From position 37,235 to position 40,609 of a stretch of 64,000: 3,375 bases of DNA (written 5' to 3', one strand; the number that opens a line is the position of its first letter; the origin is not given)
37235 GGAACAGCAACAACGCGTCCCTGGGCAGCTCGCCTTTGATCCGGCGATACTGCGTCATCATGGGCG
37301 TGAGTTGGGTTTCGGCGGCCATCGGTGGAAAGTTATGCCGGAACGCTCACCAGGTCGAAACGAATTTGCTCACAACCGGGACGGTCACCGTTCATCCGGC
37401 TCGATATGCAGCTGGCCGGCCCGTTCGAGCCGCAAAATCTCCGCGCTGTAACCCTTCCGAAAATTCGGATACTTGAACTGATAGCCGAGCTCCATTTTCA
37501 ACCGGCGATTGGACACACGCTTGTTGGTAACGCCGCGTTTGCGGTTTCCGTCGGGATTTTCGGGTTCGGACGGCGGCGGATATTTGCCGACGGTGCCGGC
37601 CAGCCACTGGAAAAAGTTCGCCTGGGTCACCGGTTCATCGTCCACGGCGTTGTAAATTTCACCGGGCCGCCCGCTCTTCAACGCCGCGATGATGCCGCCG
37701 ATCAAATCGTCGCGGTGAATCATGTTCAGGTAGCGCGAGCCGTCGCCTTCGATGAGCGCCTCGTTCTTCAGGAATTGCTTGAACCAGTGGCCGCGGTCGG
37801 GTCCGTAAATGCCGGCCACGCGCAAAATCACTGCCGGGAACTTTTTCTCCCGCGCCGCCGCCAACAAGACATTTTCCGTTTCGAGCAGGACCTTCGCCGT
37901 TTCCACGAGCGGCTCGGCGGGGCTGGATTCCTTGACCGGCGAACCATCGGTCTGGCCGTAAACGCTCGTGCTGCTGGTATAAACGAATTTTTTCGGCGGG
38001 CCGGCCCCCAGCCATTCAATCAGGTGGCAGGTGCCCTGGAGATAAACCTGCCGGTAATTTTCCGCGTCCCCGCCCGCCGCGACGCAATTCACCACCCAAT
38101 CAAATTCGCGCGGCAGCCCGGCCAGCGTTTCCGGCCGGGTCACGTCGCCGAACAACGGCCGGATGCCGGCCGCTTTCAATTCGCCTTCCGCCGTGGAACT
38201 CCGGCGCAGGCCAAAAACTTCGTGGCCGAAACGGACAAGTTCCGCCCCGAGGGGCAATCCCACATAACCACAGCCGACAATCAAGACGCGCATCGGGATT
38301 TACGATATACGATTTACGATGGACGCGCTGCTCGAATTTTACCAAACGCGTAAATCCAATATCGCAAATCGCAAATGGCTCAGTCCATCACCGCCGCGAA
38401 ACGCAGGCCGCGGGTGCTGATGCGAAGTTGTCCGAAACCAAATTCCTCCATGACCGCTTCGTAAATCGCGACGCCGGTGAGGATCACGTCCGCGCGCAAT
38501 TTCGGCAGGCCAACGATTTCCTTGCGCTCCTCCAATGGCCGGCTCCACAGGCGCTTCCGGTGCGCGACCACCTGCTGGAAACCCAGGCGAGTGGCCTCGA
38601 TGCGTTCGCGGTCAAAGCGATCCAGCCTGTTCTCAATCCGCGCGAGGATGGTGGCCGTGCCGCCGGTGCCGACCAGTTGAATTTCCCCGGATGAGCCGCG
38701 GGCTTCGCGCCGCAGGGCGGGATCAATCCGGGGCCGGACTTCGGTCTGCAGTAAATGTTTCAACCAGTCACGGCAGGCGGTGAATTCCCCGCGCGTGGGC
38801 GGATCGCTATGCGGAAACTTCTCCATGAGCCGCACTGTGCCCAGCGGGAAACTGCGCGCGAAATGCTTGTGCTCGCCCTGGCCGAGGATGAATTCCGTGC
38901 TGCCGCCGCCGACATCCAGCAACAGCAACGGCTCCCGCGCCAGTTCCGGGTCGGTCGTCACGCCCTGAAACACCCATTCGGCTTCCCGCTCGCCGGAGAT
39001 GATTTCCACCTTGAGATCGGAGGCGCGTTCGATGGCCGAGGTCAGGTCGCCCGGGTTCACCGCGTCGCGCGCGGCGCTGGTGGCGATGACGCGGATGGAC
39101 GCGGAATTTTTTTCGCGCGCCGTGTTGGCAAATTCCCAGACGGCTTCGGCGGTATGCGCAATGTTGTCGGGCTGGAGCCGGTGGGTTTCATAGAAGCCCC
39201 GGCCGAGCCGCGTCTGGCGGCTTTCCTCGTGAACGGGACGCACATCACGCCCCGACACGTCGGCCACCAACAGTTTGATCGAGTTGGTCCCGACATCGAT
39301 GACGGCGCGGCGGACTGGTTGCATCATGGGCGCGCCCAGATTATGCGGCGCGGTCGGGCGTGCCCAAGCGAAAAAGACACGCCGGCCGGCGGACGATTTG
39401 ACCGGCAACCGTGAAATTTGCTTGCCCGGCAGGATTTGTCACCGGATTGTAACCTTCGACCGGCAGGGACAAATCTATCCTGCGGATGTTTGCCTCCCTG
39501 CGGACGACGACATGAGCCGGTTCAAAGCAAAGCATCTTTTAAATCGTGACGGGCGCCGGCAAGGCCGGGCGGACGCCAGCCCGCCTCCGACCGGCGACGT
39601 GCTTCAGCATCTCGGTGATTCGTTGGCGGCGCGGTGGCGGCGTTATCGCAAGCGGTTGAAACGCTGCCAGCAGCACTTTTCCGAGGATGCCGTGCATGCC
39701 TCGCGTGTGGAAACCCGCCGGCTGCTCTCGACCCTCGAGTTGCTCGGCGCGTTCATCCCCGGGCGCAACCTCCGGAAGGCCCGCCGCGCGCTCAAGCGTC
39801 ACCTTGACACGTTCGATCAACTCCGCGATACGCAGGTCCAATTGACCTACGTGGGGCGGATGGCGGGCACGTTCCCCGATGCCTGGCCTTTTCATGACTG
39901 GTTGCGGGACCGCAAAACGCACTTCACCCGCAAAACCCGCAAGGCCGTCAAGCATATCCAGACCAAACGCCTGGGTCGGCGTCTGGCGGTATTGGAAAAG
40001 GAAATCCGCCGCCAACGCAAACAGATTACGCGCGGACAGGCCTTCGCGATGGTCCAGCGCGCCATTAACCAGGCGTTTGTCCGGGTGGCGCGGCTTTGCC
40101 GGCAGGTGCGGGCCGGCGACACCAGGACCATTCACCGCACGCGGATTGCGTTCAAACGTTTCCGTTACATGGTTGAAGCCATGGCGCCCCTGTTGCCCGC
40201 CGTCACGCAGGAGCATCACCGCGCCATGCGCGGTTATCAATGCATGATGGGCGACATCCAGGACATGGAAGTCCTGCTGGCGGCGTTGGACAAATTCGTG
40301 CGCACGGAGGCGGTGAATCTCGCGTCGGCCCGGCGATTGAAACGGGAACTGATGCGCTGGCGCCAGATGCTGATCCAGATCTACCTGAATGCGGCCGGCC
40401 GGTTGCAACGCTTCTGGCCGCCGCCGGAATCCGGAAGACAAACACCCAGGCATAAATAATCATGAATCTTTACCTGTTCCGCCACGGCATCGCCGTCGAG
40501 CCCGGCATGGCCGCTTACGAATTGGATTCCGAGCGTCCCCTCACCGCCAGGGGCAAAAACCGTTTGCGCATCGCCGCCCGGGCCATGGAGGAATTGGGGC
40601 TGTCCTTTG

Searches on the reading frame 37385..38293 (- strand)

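Call 82: search_protein_families(library=pfam, proteins=[window:37385-38293:-], max_evalue=0.0001)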
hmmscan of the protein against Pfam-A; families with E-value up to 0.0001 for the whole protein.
window:37385-38293:- (302 aa): 6 families
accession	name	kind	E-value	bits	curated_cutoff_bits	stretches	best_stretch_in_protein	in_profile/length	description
PF01370.27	Epimerase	-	2.3e-22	80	20.9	1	3-215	1-238/240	NAD dependent epimerase/dehydratase family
PF01073.25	3Beta_HSD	-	3e-09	36.8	22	1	4-171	2-190/280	3-beta hydroxysteroid dehydrogenase/isomerase family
PF13460.12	NAD_binding_10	-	7.4e-07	29.6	27.2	1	9-168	4-152/184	NAD(P)H-binding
PF04321.23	RmlD_sub_bind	-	1.6e-06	27.9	27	1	1-176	1-165/287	RmlD substrate binding domain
PF16363.11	GDP_Man_Dehyd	-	2.3e-05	24.4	27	0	77-172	95-193/332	GDP-mannose 4,6 dehydratase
PF02254.24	TrkA_N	-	7.1e-05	23.5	23.8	0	3-68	1-67/116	TrkA-N domain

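Call 83: search_protein_families(library=ncbifam, proteins=[window:37385-38293:-], max_evalue=0.00001)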
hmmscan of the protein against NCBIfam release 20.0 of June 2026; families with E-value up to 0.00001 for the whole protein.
window:37385-38293:- (302 aa): 8 families
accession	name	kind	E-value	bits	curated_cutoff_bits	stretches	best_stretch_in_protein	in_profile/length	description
TIGR01777.1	yfcH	hypoth_equivalog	3.2e-13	49.9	207.35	1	7-278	6-288/292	TIGR01777 family oxidoreductase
NF042422.1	oxyalk_red_OleD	equivalog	2e-11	43.9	580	1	1-167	1-173/329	2-alkyl-3-oxoalkanoate reductase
NF042423.1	oxyalk_red_Shew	equivalog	1.6e-09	37.3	580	1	2-175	10-187/331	2-alkyl-3-oxoalkanoate reductase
TIGR03466.1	HpnA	hypoth_equivalog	2.5e-09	36.5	367.65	1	2-240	2-251/327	hopanoid-associated sugar epimerase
TIGR01179.1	galE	equivalog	6.8e-08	31.7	262.3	1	79-165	92-179/332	UDP-glucose 4-epimerase GalE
NF058621.1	DiazavRedAvaA7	equivalog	2.1e-07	30.9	400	1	1-282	1-301/304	3-diazoavenalumate denitrifying reductase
NF050030.1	thlkprotThyD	equivalog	1.8e-06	27.4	400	1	89-235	102-250/305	thylakoid membrane protein ThyD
NF004520.0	PRK05865.1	equivalog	9.9e-06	23.7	1509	0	1-206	1-172/854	sugar epimerase family protein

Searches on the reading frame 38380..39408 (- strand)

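Call 82: search_protein_families(library=pfam, proteins=[window:38380-39408:-], max_evalue=0.0001)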
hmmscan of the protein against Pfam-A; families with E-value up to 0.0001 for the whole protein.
window:38380-39408:- (342 aa): 1 family
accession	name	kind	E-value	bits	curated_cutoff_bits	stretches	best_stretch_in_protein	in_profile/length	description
PF02541.22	Ppx-GppA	-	2.1e-53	182.1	27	1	48-336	2-274/285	Ppx/GppA phosphatase family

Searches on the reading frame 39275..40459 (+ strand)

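Call 82: search_protein_families(library=pfam, proteins=[window:39275-40459:+], max_evalue=0.0001)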
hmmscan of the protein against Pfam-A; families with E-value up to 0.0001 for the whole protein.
window:39275-40459:+ (394 aa): 1 family
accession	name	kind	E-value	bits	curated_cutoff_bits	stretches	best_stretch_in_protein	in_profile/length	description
PF05235.19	CHAD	-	1e-23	85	25.6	1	121-338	7-227/228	CHAD domain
